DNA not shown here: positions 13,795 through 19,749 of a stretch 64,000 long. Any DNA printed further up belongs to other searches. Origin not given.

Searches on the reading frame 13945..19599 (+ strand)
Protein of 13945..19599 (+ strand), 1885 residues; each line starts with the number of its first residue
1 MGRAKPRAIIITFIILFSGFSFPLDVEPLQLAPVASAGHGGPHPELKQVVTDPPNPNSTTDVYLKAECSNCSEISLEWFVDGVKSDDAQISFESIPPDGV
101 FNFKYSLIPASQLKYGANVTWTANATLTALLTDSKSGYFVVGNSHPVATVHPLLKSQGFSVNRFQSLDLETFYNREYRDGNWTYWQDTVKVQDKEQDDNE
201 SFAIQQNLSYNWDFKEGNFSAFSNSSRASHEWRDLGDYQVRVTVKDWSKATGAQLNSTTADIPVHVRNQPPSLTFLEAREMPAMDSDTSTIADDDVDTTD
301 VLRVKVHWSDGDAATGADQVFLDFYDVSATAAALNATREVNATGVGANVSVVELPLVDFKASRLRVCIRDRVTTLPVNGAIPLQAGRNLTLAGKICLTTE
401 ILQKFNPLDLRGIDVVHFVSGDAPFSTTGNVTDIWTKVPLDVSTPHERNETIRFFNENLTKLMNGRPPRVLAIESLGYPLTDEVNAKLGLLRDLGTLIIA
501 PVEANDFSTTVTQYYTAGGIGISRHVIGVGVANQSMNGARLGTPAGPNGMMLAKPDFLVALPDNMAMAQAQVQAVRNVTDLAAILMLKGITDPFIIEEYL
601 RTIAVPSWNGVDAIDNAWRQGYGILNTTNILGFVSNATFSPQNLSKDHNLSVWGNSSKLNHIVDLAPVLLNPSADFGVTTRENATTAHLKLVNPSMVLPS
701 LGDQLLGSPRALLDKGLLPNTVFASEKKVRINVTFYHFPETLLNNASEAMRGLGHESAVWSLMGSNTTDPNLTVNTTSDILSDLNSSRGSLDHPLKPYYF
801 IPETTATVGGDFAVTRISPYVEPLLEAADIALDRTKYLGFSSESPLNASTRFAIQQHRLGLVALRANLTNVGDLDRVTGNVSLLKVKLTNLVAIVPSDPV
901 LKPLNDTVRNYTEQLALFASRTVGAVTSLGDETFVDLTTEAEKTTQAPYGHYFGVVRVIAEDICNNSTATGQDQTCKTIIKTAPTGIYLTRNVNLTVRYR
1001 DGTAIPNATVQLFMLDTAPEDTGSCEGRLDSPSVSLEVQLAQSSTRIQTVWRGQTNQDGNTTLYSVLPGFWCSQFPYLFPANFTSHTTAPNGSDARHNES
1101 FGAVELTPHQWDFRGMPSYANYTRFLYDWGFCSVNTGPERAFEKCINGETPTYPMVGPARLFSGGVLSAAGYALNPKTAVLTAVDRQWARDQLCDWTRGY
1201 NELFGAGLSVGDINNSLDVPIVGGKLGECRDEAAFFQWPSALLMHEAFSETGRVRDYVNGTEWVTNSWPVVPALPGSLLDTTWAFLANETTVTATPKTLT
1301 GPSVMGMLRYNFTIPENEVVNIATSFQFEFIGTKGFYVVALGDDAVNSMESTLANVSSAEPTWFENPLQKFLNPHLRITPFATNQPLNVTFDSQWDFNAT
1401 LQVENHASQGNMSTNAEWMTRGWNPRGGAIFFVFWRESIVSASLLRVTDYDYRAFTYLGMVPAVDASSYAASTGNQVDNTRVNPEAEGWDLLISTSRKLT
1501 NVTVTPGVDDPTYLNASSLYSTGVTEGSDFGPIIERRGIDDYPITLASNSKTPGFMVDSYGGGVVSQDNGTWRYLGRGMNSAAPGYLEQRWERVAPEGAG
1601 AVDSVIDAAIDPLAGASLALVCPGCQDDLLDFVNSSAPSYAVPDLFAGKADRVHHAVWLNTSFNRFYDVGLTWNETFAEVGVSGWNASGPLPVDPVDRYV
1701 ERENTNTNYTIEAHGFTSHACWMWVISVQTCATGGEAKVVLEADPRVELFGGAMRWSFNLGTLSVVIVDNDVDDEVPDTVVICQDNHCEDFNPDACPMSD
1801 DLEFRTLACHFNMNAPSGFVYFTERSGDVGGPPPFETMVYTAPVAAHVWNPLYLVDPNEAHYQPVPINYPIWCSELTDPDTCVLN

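Call 9: search_protein_families(library=pfam, proteins=[window:13945-19599:+], max_evalue=0.1)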
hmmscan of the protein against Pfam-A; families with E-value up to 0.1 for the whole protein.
window:13945-19599:+ (1885 aa): 4 families
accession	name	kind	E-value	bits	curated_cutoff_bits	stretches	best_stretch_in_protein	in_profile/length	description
PF00801.26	PKD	-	2.7e-07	30.9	23.5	1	206-256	28-77/80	PKD domain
PF18911.6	PKD_4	-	1.1e-05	25.9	27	1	205-253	31-77/85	PKD domain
PF05688.17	BIg21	-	0.01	16.8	27.4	1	993-1063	6-74/109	Bacterial Immunoglobulin-like 21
PF24960.1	BB0158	-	0.074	13.4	27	0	168-210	134-176/189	Outer surface lipoprotein BB0158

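Call 10: search_protein_families(library=ncbifam, proteins=[window:13945-19599:+], max_evalue=0.1)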
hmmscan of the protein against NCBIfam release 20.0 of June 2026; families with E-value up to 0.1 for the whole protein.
window:13945-19599:+ (1885 aa): 0 families
